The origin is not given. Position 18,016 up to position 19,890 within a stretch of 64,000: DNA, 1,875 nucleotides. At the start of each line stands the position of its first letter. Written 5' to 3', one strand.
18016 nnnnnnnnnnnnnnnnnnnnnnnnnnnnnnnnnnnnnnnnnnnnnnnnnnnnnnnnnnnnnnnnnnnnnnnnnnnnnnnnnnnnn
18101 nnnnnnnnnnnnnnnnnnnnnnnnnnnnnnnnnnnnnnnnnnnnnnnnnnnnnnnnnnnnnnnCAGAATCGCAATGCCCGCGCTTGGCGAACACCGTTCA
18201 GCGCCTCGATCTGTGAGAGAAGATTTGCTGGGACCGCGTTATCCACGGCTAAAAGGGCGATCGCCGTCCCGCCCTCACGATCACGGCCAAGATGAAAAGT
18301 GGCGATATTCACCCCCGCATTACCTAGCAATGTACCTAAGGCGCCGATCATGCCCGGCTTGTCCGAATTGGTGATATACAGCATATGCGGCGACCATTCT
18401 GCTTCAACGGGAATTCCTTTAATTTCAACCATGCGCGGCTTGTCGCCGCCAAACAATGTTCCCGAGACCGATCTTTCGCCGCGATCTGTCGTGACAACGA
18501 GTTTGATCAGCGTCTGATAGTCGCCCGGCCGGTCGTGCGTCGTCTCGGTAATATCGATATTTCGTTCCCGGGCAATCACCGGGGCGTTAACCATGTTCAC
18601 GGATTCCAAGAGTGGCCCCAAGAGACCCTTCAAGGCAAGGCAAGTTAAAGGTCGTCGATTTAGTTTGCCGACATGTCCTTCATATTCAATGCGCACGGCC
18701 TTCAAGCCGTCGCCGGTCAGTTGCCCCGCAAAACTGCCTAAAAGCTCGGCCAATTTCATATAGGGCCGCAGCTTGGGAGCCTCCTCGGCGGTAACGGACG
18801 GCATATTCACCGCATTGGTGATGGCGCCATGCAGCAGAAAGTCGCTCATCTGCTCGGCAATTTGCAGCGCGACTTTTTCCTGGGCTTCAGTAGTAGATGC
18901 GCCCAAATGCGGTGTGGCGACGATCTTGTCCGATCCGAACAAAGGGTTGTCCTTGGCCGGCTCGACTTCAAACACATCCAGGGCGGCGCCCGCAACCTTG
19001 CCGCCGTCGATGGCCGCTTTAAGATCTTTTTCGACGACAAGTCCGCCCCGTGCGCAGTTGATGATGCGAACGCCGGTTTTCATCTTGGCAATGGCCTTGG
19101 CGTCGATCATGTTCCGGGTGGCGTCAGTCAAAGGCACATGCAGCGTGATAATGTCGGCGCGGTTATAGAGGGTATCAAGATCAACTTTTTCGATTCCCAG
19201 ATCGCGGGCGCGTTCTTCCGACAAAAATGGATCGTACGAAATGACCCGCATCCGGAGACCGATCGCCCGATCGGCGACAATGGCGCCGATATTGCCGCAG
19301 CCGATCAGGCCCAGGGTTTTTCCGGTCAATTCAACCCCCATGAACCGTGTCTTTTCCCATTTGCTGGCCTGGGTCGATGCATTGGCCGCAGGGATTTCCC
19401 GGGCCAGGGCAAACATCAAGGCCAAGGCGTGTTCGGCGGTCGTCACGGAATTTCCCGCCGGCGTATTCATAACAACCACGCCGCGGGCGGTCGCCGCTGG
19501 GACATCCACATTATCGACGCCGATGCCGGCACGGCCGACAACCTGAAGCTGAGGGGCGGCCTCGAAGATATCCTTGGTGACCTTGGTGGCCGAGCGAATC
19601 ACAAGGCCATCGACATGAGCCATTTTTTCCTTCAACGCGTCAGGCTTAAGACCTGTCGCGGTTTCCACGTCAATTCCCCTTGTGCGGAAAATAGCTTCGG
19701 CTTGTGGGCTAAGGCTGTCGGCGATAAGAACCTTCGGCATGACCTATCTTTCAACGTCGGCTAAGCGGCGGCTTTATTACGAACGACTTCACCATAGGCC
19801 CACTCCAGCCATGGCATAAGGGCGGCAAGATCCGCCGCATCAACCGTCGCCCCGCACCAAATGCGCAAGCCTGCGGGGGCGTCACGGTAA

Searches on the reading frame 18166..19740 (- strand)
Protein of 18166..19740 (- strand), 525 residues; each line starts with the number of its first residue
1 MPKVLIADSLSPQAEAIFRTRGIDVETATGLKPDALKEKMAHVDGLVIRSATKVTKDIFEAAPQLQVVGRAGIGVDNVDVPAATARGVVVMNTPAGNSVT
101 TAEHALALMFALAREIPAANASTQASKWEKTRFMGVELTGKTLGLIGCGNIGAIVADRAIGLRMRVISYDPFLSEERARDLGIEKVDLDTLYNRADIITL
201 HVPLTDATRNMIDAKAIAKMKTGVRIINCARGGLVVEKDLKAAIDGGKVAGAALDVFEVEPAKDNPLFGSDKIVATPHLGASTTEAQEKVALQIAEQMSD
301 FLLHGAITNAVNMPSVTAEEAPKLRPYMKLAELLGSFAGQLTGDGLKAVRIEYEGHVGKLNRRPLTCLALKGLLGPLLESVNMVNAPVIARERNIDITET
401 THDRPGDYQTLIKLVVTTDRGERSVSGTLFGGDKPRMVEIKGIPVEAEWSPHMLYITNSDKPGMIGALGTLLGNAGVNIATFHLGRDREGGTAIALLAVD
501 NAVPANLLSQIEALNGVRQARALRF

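Call 4: search_protein_families(library=pfam, proteins=[window:18166-19740:-], max_evalue=0.01)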
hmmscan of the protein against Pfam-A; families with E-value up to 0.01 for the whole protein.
window:18166-19740:- (525 aa): 7 families
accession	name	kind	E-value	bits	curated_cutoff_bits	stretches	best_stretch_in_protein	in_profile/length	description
PF02826.25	2-Hacid_dh_C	-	2.8e-59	199.9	25.1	1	106-280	1-178/178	D-isomer specific 2-hydroxyacid dehydrogenase, NAD binding domain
PF19304.4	PGDH_inter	-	5.9e-46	155.9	27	1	323-441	1-119/119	D-3-phosphoglycerate dehydrogenase intervening domain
PF00389.36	2-Hacid_dh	-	1.8e-36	125.3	24.6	1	4-312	1-134/134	D-isomer specific 2-hydroxyacid dehydrogenase, catalytic domain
PF01842.31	ACT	-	2.1e-09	37.4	27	1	452-514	1-64/66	ACT domain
PF22629.2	ACT_AHAS_ss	-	0.0018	18.9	27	1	454-518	1-66/67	AHAS small subunit-like ACT domain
PF07991.19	KARI_N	-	0.0048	16.9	20.6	0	138-237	2-101/165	Acetohydroxy acid isomeroreductase, NADPH-binding domain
PF03807.23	F420_oxidored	-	0.0049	17.9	21.6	0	143-211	2-76/94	NADP oxidoreductase coenzyme F420-dependent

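Call 5: search_protein_families(library=ncbifam, proteins=[window:18166-19740:-], max_evalue=0.01)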
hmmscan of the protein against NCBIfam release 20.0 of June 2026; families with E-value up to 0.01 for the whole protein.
window:18166-19740:- (525 aa): 23 families
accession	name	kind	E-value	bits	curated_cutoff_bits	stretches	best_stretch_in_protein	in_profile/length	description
TIGR01327.1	PGDH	equivalog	3.9e-202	672.7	454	1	3-523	1-523/525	phosphoglycerate dehydrogenase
NF008759.0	PRK11790.1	equivalog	4.1e-78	262.9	404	1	3-323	13-338/410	phosphoglycerate dehydrogenase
NF009714.1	PRK13243.1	equivalog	2.7e-66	224.2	455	1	2-312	3-323/332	glyoxylate reductase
NF005069.0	PRK06487.1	equivalog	1.4e-56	191.9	448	1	33-308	39-316/320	2-hydroxyacid dehydrogenase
NF011938.0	PRK15409.1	equivalog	1.5e-50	172.1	492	1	23-312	23-319/324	glyoxylate/hydroxypyruvate reductase GhrB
NF006263.0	PRK08410.1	equivalog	1.9e-43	149.1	389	1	32-302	32-307/311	D-2-hydroxyacid dehydrogenase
NF005387.0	PRK06932.1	equivalog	2.5e-42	144.9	492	1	36-303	38-311/314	2-hydroxyacid dehydrogenase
NF005750.0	PRK07574.1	equivalog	2.5e-41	142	329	1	54-308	104-363/386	NAD-dependent formate dehydrogenase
NF041369.1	Dhydh_Halo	equivalog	3.9e-39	134.7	400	1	68-309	59-302/305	D-2-hydroxyacid dehydrogenase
NF001309.0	PRK00257.1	equivalog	2.4e-38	132.1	434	1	5-303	3-279/379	4-phosphoerythronate dehydrogenase PdxB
NF000492.1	vanH_gen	exception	2.6e-35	122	540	1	53-260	53-255/312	D-lactate dehydrogenase VanH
NF000112.1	vanH-Amyco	exception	1.4e-31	110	625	1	47-260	76-284/348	VanH-AOV family D-lactate dehydrogenase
NF006374.0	PRK08605.1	subfamily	1.4e-29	103.2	356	1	30-261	34-267/332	D-lactate dehydrogenase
NF000151.1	vanH-Ac1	exception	3e-28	99.1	750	1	68-260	106-291/351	D-lactate dehydrogenase VanH-Ac1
NF000371.1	vanH_Agroup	exception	9.4e-28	97.3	700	1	69-260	76-260/322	VanH-A/VanH-Pt family D-lactate dehydrogenase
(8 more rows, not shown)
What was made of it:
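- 18163..19740 (-): serA (D-3-phosphoglycerate dehydrogenase, long form with ACT domain). Pfam 2-Hacid_dh, PGDH_inter and ACT (calls 4, 5).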

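Call 59: list_cluster_members(proteins=[P0001, window:18166-19740:-])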
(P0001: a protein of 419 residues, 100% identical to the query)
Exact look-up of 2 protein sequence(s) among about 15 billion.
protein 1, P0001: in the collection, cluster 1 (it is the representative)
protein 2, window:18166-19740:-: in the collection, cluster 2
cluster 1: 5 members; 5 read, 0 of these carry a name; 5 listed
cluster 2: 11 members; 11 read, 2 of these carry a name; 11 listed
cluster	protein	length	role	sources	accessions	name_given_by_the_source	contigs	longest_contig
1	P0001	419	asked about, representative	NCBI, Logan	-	-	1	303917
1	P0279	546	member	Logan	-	-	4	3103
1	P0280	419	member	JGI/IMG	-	-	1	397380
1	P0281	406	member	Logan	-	-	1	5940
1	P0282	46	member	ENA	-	-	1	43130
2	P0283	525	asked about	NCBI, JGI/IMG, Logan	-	-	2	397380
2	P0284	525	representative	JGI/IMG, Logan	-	D-3-phosphoglycerate dehydrogenase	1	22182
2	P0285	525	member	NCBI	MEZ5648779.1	MAG: phosphoglycerate dehydrogenase [Alphaproteobacteria bacterium]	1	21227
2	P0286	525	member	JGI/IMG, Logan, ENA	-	-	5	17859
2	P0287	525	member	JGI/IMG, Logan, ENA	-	-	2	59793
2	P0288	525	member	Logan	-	-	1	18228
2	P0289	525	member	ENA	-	-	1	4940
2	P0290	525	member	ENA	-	-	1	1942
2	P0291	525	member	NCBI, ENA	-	-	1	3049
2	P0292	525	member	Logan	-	-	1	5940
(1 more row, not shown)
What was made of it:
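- One Logan call of 546 aa exists (call 59).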
